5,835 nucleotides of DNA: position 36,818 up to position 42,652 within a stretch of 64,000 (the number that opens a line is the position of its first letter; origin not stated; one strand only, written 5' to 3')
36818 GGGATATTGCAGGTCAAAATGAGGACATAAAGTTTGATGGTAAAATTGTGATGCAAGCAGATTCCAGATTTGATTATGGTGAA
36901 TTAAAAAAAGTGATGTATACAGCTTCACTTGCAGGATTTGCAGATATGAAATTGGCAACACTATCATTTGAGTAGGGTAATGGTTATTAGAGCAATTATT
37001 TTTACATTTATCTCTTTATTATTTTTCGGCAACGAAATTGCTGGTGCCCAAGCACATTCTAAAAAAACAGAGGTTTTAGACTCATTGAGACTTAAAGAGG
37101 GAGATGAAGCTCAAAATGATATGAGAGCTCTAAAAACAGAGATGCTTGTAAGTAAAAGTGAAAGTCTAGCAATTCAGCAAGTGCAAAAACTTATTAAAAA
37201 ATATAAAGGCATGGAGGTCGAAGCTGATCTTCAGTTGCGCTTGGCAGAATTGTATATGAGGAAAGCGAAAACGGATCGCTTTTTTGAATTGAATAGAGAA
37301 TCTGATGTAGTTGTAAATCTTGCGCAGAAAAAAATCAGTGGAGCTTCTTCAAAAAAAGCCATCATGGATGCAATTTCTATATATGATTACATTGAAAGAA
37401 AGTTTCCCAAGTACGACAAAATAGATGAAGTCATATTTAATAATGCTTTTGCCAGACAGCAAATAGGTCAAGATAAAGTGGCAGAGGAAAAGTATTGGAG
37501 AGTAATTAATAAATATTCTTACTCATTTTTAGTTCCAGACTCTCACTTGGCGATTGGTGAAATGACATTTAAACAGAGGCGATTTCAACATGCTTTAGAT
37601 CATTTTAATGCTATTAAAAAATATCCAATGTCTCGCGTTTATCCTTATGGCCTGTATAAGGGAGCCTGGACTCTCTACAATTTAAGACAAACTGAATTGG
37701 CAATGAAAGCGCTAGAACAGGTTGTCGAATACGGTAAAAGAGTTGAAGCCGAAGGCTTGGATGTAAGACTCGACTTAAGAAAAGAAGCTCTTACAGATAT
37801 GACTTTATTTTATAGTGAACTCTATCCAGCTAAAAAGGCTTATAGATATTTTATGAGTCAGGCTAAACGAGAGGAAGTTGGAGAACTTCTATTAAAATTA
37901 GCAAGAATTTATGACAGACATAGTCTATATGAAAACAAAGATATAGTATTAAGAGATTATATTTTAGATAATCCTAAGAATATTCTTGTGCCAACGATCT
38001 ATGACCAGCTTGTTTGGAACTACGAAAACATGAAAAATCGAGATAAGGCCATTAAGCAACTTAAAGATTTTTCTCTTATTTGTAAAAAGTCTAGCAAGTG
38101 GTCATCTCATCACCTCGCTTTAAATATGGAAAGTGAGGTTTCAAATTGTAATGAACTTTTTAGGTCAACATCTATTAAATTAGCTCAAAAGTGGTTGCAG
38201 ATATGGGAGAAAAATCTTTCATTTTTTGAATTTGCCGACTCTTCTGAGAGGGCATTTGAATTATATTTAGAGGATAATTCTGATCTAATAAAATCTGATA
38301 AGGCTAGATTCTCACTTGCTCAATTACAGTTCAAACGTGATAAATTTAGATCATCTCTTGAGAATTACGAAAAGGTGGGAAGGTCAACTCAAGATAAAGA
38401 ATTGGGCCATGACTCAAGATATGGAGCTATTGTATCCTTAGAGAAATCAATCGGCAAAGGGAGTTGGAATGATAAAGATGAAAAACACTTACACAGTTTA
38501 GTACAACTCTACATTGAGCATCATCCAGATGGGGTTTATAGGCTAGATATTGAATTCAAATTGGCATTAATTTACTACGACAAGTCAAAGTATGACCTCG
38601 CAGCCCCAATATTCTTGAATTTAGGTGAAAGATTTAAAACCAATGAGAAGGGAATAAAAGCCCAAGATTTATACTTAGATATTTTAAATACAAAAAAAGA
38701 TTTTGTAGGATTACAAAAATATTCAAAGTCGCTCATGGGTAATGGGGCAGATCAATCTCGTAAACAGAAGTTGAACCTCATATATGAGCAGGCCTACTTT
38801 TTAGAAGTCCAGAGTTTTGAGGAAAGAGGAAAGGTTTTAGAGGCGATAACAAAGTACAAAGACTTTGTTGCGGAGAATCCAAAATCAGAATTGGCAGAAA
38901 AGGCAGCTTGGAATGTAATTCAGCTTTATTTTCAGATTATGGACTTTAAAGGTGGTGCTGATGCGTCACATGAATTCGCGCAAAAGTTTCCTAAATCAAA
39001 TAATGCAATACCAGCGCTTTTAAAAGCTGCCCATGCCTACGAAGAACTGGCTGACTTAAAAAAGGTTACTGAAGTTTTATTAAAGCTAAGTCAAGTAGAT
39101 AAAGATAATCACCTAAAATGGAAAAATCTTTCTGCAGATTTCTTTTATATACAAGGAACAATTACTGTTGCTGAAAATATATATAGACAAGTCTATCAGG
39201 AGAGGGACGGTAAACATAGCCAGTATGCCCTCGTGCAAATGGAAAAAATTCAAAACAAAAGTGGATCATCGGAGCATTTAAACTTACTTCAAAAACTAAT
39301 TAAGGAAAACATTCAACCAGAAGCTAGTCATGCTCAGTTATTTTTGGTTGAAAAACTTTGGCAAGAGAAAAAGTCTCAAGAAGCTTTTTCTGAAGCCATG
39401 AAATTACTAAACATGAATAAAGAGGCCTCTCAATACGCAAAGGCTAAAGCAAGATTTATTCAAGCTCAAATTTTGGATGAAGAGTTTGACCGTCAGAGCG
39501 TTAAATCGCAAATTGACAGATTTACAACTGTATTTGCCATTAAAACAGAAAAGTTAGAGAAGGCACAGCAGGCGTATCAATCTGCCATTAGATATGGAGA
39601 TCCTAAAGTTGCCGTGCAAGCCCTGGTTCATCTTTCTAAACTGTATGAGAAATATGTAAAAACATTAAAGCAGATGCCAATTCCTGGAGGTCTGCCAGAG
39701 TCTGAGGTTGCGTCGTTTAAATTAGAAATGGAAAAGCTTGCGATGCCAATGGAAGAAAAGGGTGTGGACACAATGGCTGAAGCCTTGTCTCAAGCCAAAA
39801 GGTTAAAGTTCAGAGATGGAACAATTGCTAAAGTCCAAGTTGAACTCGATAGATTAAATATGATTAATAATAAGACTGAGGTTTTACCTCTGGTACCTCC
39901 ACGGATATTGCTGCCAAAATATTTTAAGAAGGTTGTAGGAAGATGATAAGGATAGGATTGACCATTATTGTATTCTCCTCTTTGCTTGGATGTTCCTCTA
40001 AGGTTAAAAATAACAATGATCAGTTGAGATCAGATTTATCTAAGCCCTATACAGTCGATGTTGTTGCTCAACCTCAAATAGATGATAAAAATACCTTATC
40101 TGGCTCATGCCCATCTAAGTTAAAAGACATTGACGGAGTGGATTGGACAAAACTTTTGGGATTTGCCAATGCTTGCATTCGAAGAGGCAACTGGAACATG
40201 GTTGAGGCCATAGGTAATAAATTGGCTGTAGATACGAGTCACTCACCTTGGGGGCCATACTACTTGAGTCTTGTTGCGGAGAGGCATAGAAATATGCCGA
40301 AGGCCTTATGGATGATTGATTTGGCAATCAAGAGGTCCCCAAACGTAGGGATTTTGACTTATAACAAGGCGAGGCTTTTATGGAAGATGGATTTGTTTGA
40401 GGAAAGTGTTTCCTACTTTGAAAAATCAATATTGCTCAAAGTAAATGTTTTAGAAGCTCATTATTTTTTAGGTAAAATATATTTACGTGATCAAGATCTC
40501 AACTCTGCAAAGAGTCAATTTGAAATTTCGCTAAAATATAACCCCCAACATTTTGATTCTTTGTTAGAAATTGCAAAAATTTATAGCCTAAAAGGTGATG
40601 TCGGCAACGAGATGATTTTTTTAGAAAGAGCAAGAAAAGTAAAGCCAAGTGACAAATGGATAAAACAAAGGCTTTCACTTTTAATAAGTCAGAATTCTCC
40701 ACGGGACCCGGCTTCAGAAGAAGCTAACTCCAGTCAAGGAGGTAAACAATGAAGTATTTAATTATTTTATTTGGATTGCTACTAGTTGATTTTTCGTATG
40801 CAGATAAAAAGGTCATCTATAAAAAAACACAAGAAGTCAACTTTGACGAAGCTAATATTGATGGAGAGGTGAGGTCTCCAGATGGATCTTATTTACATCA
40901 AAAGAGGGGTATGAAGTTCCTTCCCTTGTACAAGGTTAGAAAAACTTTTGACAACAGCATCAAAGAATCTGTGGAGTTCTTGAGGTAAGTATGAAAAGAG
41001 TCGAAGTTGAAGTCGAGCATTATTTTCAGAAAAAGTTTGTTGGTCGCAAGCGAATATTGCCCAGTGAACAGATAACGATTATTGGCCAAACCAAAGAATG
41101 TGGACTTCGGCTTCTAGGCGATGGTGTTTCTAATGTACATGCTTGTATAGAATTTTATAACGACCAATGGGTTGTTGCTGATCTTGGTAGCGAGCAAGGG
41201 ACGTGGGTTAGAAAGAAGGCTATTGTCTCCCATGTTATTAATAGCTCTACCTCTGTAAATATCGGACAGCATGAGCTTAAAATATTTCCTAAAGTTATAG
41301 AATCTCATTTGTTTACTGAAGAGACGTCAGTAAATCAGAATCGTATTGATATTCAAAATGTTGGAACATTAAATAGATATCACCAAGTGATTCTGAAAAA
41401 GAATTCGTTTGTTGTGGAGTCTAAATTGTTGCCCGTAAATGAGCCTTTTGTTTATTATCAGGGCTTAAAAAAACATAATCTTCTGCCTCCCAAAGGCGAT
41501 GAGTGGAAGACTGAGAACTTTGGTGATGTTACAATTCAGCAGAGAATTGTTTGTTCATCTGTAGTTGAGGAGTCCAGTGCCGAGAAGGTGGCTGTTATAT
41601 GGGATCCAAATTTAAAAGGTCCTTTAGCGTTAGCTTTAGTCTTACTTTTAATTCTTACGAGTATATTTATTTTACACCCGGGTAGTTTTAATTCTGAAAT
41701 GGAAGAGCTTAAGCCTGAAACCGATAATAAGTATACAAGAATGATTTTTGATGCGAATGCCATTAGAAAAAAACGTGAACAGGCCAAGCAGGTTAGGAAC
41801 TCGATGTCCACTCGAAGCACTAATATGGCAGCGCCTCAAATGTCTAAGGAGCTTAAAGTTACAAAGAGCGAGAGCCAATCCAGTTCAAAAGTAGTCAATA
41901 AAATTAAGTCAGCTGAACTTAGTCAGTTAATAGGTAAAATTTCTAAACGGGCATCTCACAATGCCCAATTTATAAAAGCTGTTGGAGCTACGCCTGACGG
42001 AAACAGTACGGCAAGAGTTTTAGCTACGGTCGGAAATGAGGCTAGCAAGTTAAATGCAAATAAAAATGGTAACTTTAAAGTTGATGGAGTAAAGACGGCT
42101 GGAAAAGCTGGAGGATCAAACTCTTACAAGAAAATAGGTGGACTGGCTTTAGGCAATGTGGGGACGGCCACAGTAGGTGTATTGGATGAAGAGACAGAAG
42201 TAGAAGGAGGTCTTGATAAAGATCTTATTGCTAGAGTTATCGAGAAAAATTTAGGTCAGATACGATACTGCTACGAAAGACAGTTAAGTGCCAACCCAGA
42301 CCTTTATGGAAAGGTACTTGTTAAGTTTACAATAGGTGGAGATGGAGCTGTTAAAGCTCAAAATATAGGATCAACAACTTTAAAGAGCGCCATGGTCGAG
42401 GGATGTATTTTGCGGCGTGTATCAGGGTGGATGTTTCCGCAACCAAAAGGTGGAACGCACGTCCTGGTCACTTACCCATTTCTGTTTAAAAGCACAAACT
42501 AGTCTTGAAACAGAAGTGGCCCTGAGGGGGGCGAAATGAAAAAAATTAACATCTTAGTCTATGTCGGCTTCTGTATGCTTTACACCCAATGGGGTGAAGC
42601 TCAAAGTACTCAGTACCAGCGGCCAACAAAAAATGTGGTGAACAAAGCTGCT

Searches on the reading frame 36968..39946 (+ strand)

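Call 24: search_protein_families(library=ncbifam, proteins=[window:36968-39946:+], max_evalue=1e-10)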
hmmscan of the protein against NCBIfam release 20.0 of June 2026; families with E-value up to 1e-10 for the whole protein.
window:36968-39946:+ (992 aa): 1 family
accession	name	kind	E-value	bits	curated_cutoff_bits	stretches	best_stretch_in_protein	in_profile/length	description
TIGR02795.1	tol_pal_ybgF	equivalog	2.7e-27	95.7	90.1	0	607-707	2-102/119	tol-pal system protein YbgF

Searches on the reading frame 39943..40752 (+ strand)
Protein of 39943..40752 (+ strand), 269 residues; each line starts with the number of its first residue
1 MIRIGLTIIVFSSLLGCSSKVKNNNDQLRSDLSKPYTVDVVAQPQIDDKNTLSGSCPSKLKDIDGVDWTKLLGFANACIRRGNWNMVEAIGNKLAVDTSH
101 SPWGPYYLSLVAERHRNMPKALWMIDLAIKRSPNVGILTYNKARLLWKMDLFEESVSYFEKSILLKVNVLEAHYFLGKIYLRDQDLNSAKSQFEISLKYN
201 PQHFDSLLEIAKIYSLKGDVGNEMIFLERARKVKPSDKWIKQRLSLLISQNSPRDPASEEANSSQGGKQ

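Call 50: search_protein_families(library=pfam, proteins=[window:39943-40752:+], max_evalue=0.0001)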
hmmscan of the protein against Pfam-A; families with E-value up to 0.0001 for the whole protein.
window:39943-40752:+ (269 aa): 4 families
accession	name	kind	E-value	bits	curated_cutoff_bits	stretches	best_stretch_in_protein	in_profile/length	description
PF13181.12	TPR_8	-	2.6e-11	43.2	25.7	0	140-165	5-30/34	Tetratricopeptide repeat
PF12569.14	NatA_aux_su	-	1.3e-08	34.7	33.3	0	168-241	190-263/515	N-terminal acetyltransferase A, auxiliary subunit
PF07719.23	TPR_2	-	1.9e-07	31.1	27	0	171-203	2-34/34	Tetratricopeptide repeat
PF13432.12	TPR_16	-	1.3e-05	26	32.7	0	176-232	3-59/65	Tetratricopeptide repeat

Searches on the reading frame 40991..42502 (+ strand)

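Call 24: search_protein_families(library=ncbifam, proteins=[window:40991-42502:+], max_evalue=1e-10)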
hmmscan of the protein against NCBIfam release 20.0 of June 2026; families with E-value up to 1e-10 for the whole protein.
window:40991-42502:+ (503 aa): 3 families
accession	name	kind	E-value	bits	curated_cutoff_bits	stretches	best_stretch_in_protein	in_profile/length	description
NF033760.1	gliding_GltG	equivalog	9.5e-53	179.7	650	1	255-502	408-648/650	adventurous gliding motility protein GltG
NF033768.1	myxo_SS_tail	domain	1.7e-32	111.4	40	1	408-500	1-92/92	AgmX/PglI C-terminal domain-containing protein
NF049868.1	FhaB_Rv0019c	equivalog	5.2e-11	42.8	125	0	23-97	83-157/158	FHA domain-containing protein FhaB/FipA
